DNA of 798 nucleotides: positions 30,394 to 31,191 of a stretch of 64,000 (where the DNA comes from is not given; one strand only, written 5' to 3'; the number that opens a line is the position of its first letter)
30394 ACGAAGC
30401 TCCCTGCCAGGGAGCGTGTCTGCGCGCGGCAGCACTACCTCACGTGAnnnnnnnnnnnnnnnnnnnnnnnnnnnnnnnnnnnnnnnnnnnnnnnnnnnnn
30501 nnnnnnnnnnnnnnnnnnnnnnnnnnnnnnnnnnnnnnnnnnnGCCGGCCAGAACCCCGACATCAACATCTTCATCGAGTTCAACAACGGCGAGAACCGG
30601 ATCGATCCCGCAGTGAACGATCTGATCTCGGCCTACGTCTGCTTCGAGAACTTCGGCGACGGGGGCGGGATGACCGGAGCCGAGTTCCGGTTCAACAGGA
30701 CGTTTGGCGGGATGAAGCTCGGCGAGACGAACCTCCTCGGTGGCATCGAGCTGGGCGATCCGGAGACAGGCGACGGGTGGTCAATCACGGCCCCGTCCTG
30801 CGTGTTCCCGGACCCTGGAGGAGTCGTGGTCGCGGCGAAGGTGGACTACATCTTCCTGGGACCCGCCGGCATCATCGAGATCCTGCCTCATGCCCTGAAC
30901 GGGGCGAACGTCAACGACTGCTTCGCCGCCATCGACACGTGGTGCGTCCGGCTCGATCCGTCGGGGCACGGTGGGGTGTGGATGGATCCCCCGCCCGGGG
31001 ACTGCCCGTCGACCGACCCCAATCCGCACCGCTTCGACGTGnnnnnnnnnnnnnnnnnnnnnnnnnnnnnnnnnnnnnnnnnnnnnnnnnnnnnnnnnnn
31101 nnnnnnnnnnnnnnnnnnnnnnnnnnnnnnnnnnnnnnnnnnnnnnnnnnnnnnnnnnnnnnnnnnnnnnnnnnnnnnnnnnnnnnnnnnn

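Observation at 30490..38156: Two giant T9SS-type secreted beta-helix proteins whose N- and C-terminal regions are near-identical at DNA level; the second contains three ~1.13-kb tandem repeats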

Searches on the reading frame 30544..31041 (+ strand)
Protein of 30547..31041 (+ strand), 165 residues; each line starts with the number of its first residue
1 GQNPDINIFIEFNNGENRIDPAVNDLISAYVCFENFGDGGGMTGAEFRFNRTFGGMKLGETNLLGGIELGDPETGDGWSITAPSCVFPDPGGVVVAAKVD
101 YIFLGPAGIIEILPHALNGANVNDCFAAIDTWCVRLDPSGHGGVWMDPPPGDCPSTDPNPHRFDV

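Call 15: find_homologous_proteins(query=window:30547-31041:+, max_evalue=0.001)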
Query seq(165 aa) (165 aa): 6 proteins with E <= 0.001 among 50 candidates.
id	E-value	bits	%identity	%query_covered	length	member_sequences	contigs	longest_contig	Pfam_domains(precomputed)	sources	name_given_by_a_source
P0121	2.1e-37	147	49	95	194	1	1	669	-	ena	-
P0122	4.1e-31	126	46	96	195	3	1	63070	-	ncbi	-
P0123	7.2e-29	119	45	90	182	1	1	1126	-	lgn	-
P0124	8.9e-26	109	45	96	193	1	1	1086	-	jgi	-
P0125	1.5e-23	102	40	92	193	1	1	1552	-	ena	-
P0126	2.5e-20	91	37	92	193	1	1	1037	-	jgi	jgi:hypothetical protein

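Call 16: search_protein_families(library=pfam, proteins=[window:30547-31041:+], max_evalue=1)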
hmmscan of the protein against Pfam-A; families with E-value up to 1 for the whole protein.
seq(165 aa): 0 families

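Call 20: search_solved_structures(query=A1, max_evalue=10)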
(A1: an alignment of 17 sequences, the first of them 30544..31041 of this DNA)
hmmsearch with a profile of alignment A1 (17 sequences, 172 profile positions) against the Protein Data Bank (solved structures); distinct sequences matched with E-value up to 10: 2.
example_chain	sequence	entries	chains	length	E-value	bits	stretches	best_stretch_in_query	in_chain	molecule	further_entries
7on8_A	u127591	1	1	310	0.031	17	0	69-112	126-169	SAKe6AR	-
8pjx_A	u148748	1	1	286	0.67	12.7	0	68-113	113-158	SAKe6FR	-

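Call 26: predict_structure(alignment_id=A1)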
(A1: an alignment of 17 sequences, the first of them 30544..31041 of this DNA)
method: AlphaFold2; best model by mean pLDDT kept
length: 166 residues; sequences in the alignment: 17
mean_pLDDT: 90.8   pTM: 0.87
mean pLDDT of the five models: 90.8, 90.0, 89.8, 89.5, 88.9
residues with pLDDT >= 90: 132; 70-90: 19; 50-70: 6; < 50: 9
segments of 3 or more residues with pLDDT < 50: 1-3, 162-166
pLDDT, mean of each block of 10 residues (from residue 1): 69 97 98 90 95 98 98 96 96 96 98 97 88 93 98 74 44
secondary structure, 60 per line:
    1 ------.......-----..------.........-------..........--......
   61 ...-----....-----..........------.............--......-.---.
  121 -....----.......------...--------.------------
elements in order: E7-13 E27-35 E43-52 E55-63 E69-72 E78-87 E94-106 E109-114 E122-125 E130-136 E143-145

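Call 49: search_protein_representatives(alignment_id=A1)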
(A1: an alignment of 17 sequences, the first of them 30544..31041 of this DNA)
Query: 17 sequences, 172 profile positions. Proteins with E-value up to 0.001 (for the whole library): 197; up to 1e-10: 124; up to 1e-30: 42. The best 150 are listed.
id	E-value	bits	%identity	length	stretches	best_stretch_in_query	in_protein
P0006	3.1e-114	394.7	-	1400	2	12-162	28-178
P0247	3.5e-107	371.8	-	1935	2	3-169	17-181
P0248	1.4e-71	255.8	-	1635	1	4-169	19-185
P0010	3.6e-69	248.0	-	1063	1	2-169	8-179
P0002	3.4e-68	244.8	-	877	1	2-169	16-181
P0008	5.5e-67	240.9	-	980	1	1-162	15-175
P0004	1.8e-62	226.2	-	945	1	2-169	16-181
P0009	1.8e-62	226.2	-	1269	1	1-169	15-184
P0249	7.5e-61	220.9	-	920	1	1-159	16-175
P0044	5.3e-60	218.2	-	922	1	3-163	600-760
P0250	7.4e-58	211.2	-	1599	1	2-162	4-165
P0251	1.4e-57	210.3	-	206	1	2-161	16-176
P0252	6.5e-57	208.1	-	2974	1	12-169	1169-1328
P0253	1.6e-55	203.6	-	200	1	1-169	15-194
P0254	2.0e-55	203.3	-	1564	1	8-160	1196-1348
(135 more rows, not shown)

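Call 51: search_protein_families(library=ncbifam, proteins=[P0122, P0124, P0126], max_evalue=0.1)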
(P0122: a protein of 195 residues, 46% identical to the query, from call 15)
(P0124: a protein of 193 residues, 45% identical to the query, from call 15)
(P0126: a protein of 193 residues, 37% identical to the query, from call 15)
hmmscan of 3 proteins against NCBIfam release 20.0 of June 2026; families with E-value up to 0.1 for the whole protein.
P0122 (195 aa): 0 families

P0124 (193 aa): 1 family
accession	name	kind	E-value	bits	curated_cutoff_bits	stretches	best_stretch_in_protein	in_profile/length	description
NF033229.1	small_MgtR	equivalog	0.081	12.9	35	0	4-15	14-25/30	protein MgtR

P0126 (193 aa): 0 families

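Call 79: fold_search(model_id=the predicted structure, library=pdb)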
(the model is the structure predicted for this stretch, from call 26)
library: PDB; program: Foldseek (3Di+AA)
matches with E <= 10: 1181; with E <= 0.001: 0
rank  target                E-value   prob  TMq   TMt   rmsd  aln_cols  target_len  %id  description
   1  2vo8                  2.3e-03  1.00  0.55  0.66   3.9       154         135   10  Cohesin module from Clostridium perfringens ATCC13124 family 33 glycoside hydrolase. (released 2008-09-02)
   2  2ccl_A                2.9e-03  1.00  0.53  0.58   7.9       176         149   14  THE S45A, T46A MUTANT OF THE TYPE I COHESIN-DOCKERIN COMPLEX FROM THE CELLULOSOME OF CLOSTRIDIUM THERMOCELLUM (released 2007-02-13)
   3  5n5p_A                3.0e-03  1.00  0.53  0.61   3.9       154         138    8  Crystal structure of Ruminococcus flavefaciens' type III complex containing the fifth cohesin from scaffoldin B and th (released 2018-02-28)
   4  5n5p_C                3.2e-03  1.00  0.49  0.57   4.4       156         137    8  Crystal structure of Ruminococcus flavefaciens' type III complex containing the fifth cohesin from scaffoldin B and th (released 2018-02-28)
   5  6kgf_A                3.2e-03  1.00  0.50  0.56   5.5       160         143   11  Crystal structure of CaDoc0917(R16D)-CaCohA2 complex at pH 8.2 (released 2020-07-08)
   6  2bm3                  4.0e-03  1.00  0.46  0.47   6.8       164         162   13  Structure of the Type II cohesin from Clostridium thermocellum SdbA (released 2005-03-10)
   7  6kgf_C                4.2e-03  1.00  0.43  0.48   5.8       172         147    9  Crystal structure of CaDoc0917(R16D)-CaCohA2 complex at pH 8.2 (released 2020-07-08)
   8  2jh2_C                4.6e-03  1.00  0.54  0.67   3.9       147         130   11  X-ray crystal structure of a cohesin-like module from Clostridium perfringens (released 2007-11-06)
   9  1g1k_A                5.5e-03  1.00  0.53  0.60   4.7       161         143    7  COHESIN MODULE FROM THE CELLULOSOME OF CLOSTRIDIUM CELLULOLYTICUM (released 2000-11-22)
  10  1ohz_A                5.8e-03  1.00  0.46  0.53   6.0       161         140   15  Cohesin-Dockerin complex from the cellulosome of Clostridium thermocellum (released 2003-11-20)
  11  1zv9                  6.8e-03  1.00  0.48  0.46   7.3       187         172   11  Crystal structure analysis of a type II cohesin domain from the cellulosome of Acetivibrio cellulolyticus- SeMet derivat (released 2006-06-13)
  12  6kge_A                7.1e-03  1.00  0.48  0.55   5.2       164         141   12  Crystal structure of CaDoc0917(R16D)-CaCohA2 complex at pH 5.5 (released 2020-07-08)
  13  3l8q_C                7.1e-03  1.00  0.52  0.29   5.6       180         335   12  Structure analysis of the type II cohesin dyad from the adaptor ScaA scaffoldin of Acetivibrio cellulolyticus (released 2010-05-05)
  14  3l8q_A                7.9e-03  1.00  0.51  0.28   6.5       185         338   11  Structure analysis of the type II cohesin dyad from the adaptor ScaA scaffoldin of Acetivibrio cellulolyticus (released 2010-05-05)
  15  2vn5_A                8.4e-03  1.00  0.54  0.62   3.7       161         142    9  The Clostridium cellulolyticum dockerin displays a dual binding mode for its cohesin partner (released 2008-05-20)
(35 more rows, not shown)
